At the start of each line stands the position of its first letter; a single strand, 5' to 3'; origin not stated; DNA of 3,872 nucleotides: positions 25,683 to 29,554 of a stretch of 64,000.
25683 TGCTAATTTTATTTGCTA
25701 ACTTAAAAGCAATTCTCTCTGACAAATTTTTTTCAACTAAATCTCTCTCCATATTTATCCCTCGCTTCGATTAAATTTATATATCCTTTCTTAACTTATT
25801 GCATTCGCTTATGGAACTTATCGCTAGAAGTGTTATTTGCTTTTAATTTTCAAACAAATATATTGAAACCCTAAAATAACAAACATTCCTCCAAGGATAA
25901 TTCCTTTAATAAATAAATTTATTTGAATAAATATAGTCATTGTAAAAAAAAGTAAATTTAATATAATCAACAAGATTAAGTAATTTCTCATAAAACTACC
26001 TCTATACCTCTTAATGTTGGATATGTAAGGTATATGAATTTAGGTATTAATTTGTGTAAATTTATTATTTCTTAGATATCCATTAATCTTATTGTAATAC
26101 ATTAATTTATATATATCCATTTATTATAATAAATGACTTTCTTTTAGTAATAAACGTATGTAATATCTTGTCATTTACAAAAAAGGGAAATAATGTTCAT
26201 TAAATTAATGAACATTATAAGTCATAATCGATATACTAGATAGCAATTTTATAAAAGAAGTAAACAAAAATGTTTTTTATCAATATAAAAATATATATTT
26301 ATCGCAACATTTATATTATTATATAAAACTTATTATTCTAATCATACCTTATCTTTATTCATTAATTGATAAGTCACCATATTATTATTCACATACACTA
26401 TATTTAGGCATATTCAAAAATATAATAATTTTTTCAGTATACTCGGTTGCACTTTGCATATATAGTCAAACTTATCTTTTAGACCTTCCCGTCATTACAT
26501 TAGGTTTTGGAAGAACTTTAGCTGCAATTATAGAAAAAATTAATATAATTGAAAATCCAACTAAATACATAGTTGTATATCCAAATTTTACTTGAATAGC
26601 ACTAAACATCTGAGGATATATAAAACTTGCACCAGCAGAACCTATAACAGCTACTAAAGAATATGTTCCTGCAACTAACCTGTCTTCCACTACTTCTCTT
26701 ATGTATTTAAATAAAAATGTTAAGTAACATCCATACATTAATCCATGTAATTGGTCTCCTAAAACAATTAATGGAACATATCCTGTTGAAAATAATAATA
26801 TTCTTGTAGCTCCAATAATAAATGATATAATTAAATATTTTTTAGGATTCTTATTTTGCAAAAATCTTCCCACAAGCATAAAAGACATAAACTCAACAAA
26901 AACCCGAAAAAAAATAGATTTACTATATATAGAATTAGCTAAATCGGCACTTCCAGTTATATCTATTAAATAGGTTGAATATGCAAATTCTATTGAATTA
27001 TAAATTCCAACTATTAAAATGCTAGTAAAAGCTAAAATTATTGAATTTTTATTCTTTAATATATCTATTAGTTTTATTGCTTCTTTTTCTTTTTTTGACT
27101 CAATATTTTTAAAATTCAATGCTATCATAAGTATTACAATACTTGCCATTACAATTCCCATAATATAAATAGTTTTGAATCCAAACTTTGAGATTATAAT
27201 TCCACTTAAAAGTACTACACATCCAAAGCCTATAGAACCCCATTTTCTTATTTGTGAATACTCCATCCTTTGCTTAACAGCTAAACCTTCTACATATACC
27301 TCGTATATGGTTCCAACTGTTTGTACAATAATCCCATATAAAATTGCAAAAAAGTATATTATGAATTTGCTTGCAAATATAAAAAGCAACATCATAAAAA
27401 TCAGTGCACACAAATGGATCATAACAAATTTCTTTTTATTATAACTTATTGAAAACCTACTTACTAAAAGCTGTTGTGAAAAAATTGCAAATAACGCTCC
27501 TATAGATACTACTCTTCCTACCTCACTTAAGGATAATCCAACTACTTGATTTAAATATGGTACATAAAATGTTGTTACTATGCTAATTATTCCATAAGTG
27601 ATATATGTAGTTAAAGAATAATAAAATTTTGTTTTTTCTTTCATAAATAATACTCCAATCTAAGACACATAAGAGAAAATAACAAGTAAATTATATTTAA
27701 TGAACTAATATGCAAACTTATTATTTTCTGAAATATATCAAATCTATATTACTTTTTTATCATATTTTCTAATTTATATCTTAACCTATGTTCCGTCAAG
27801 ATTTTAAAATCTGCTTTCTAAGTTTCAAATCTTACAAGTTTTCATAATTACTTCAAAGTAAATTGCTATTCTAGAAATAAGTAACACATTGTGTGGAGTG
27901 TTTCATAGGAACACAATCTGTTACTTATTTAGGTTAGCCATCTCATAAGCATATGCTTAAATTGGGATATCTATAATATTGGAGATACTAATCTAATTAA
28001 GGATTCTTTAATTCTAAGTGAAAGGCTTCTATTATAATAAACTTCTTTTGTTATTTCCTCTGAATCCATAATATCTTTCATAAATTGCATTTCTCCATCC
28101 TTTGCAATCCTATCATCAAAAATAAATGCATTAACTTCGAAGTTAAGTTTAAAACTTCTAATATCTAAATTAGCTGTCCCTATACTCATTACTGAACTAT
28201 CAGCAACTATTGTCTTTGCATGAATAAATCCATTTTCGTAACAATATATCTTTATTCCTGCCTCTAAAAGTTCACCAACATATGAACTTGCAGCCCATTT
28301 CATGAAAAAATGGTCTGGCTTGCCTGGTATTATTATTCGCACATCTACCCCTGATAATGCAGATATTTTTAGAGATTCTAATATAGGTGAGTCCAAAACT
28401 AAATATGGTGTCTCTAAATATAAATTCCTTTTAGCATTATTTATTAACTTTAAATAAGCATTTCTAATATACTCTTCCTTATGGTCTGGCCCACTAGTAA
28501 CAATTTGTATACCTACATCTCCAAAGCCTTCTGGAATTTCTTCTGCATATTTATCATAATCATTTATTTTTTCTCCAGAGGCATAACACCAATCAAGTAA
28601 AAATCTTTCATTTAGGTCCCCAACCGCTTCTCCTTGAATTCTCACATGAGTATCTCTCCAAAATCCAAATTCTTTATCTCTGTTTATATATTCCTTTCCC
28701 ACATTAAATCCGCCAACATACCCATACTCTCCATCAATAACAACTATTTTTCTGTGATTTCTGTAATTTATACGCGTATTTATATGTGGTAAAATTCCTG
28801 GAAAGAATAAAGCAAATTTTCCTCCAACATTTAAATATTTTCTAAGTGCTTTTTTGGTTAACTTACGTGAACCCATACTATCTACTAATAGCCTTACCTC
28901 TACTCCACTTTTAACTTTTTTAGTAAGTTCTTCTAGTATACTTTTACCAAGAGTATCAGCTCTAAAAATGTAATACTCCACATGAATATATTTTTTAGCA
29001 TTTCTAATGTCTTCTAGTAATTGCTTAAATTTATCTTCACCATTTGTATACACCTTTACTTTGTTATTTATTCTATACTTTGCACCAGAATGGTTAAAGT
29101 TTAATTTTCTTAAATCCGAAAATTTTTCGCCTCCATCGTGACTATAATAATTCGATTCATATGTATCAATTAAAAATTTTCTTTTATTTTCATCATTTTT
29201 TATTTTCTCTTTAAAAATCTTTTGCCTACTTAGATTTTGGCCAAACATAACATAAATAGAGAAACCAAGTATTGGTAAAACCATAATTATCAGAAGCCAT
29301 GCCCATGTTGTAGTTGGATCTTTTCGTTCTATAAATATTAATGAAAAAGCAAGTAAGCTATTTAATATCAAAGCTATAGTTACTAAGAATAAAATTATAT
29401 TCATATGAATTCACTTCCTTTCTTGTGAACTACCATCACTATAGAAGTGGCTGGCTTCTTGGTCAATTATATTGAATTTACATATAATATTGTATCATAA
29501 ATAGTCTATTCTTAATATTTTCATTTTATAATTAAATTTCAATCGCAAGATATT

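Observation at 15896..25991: agr quorum-sensing cassette coupled to an skf-like radical-SAM RiPP island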

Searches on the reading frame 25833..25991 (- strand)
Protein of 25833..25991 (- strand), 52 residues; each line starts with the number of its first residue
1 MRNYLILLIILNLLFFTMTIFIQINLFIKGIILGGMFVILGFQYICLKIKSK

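Call 7: search_protein_families(library=ncbifam, proteins=[window:25833-25991:-], max_evalue=1)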
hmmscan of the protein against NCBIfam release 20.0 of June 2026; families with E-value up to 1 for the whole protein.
window:25833-25991:- (52 aa): 0 families

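Call 68: search_protein_families(library=pfam, proteins=[window:25833-25991:-], max_evalue=0.001)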
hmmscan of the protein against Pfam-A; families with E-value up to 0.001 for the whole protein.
window:25833-25991:- (52 aa): 0 families

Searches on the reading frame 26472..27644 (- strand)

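Call 7: search_protein_families(library=ncbifam, proteins=[window:26472-27644:-], max_evalue=1)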
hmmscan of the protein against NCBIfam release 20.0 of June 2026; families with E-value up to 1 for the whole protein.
window:26472-27644:- (390 aa): 6 families
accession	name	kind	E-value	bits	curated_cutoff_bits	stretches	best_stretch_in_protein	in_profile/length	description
NF007077.0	PRK09528.1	subfamily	4.8e-16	58.3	429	1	7-382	14-408/421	galactoside permease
NF008346.0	PRK11128.1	equivalog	2.9e-10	39.9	259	1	11-369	14-374/383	3-phenylpropionate MFS transporter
TIGR00882.1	2A0105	subfamily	2.4e-09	36.6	220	1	8-375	6-392/396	oligosaccharide MFS transporter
TIGR00899.1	2A0120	subfamily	9.5e-07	28.2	522.3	1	30-372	23-367/375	sugar efflux transporter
NF037955.1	mfs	subfamily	9.9e-07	28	100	1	27-305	19-300/366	MFS transporter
TIGR00893.1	2A0114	subfamily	0.099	11.5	395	1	184-373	200-396/399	D-galactonate transporter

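Call 68: search_protein_families(library=pfam, proteins=[window:26472-27644:-], max_evalue=0.001)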
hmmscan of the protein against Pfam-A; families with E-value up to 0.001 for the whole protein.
window:26472-27644:- (390 aa): 3 families
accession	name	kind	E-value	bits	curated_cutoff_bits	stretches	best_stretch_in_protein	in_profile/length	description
PF12832.13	MFS_1_like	-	3e-21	76.4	25.2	1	10-335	5-346/373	MFS_1 like family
PF07690.21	MFS_1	-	8.3e-16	58.3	33.4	2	13-278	5-278/347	Major Facilitator Superfamily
PF01306.25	LacY_symp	-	2.7e-11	43.4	24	1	3-382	5-404/413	LacY proton/sugar symporter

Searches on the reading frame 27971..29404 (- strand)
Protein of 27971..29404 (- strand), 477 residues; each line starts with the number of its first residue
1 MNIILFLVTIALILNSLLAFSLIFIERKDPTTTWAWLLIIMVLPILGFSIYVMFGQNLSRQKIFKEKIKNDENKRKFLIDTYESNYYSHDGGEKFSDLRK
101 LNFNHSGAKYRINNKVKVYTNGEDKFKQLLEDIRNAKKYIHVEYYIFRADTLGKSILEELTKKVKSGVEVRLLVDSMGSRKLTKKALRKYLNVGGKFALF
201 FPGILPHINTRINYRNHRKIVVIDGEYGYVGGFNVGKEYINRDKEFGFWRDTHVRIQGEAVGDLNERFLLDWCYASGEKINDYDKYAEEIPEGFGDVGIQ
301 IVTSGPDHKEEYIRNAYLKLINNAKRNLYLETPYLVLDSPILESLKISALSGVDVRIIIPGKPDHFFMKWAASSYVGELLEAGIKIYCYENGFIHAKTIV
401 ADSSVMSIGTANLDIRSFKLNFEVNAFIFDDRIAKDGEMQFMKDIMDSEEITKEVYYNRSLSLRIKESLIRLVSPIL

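Call 7: search_protein_families(library=ncbifam, proteins=[window:27971-29404:-], max_evalue=1)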
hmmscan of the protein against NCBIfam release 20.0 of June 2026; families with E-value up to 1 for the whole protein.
window:27971-29404:- (477 aa): 10 families
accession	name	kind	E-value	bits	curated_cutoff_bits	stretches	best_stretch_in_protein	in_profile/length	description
TIGR04265.1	bac_cardiolipin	equivalog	2.5e-163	544.5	290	1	4-477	3-483/483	cardiolipin synthase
NF009107.0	PRK12452.1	equivalog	5.2e-120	401.6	787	1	7-477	32-509/509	cardiolipin synthase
NF008427.0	PRK11263.1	equivalog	4e-52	177.7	281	1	109-446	4-340/409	cardiolipin synthase ClsB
NF038319.1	DISARM_DrmC_I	equivalog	4.4e-15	55.9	133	2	299-441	78-231/236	DISARM system phospholipase D-like protein DrmC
NF006946.0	PRK09428.1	equivalog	1.2e-12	47.5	314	3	114-178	25-91/451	CDP-diacylglycerol--serine O-phosphatidyltransferase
NF010492.0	PRK13912.1-3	equivalog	6.2e-06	25.9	297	2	390-433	117-160/178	nuclease NucT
NF010490.0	PRK13912.1-1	equivalog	7.9e-06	26.1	211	2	318-432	36-142/159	nuclease NucT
NF010493.0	PRK13912.1-4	equivalog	0.0023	18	351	1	392-442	112-162/171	nuclease NucT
NF010491.0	PRK13912.1-2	equivalog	0.0071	16.1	225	0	383-425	111-154/180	nuclease NucT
NF045996.1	MAG0920_fam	subfamily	0.16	11.4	43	1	3-138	63-196/232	MAG0920 family protein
